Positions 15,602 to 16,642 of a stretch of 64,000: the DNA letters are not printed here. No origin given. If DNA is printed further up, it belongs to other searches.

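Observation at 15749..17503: Single-gene ABC-ATPase + DUF4435/Toprim-like fusion (OLD / fused-PARIS-like defence candidate) in a low-GC islet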

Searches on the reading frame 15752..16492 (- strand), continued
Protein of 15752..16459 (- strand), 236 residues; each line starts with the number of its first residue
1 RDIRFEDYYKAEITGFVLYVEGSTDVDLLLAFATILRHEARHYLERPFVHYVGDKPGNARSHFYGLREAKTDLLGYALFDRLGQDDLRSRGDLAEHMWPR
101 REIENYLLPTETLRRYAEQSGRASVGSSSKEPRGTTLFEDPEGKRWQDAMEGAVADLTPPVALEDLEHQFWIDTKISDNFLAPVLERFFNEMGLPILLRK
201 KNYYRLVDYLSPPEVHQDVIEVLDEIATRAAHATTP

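Call 79: search_solved_structures(query=A6, max_evalue=10, show_alignments=5)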
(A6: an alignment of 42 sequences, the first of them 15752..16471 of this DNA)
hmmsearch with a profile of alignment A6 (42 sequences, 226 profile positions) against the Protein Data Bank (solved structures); distinct sequences matched with E-value up to 10: 42.
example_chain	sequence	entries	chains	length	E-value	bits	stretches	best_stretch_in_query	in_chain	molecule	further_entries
9lq3_A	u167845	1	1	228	0.036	17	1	47-196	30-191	Bile acid receptor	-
3p88_A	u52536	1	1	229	0.049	16.5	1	48-196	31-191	Farnesoid X receptor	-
5y44_A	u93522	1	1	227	0.052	16.5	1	47-196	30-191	Bile acid receptor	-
6a5w_A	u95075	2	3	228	0.061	16.2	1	60-195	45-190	Bile acid receptor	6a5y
5y1j_A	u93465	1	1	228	0.063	16.2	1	47-196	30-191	Bile acid receptor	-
3gd2_A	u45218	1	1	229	0.064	16.2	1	60-195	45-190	Bile acid receptor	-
3p89_A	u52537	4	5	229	0.064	16.2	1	60-195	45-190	Farnesoid X receptor | Bile acid receptor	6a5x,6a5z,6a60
4oiv_A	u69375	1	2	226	0.065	16.1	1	59-196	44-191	Bile acid receptor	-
3hc6_A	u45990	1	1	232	0.068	16.1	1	60-195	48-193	Bile acid receptor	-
4wvd_A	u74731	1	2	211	0.083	15.8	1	60-177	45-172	Bile acid receptor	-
7vue_A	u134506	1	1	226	0.1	15.5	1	59-178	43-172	Bile acid receptor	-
5y49_A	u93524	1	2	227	0.1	15.5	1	59-176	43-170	Bile acid receptor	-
3fxv_A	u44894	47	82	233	0.1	15.5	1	47-178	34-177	NR1H4 protein | Bile acid receptor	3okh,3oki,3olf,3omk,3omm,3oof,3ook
5iaw_A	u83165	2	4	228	0.11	15.4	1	59-176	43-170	Bile acid receptor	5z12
6hl0_A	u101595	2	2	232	0.11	15.4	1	59-178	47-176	Bile acid receptor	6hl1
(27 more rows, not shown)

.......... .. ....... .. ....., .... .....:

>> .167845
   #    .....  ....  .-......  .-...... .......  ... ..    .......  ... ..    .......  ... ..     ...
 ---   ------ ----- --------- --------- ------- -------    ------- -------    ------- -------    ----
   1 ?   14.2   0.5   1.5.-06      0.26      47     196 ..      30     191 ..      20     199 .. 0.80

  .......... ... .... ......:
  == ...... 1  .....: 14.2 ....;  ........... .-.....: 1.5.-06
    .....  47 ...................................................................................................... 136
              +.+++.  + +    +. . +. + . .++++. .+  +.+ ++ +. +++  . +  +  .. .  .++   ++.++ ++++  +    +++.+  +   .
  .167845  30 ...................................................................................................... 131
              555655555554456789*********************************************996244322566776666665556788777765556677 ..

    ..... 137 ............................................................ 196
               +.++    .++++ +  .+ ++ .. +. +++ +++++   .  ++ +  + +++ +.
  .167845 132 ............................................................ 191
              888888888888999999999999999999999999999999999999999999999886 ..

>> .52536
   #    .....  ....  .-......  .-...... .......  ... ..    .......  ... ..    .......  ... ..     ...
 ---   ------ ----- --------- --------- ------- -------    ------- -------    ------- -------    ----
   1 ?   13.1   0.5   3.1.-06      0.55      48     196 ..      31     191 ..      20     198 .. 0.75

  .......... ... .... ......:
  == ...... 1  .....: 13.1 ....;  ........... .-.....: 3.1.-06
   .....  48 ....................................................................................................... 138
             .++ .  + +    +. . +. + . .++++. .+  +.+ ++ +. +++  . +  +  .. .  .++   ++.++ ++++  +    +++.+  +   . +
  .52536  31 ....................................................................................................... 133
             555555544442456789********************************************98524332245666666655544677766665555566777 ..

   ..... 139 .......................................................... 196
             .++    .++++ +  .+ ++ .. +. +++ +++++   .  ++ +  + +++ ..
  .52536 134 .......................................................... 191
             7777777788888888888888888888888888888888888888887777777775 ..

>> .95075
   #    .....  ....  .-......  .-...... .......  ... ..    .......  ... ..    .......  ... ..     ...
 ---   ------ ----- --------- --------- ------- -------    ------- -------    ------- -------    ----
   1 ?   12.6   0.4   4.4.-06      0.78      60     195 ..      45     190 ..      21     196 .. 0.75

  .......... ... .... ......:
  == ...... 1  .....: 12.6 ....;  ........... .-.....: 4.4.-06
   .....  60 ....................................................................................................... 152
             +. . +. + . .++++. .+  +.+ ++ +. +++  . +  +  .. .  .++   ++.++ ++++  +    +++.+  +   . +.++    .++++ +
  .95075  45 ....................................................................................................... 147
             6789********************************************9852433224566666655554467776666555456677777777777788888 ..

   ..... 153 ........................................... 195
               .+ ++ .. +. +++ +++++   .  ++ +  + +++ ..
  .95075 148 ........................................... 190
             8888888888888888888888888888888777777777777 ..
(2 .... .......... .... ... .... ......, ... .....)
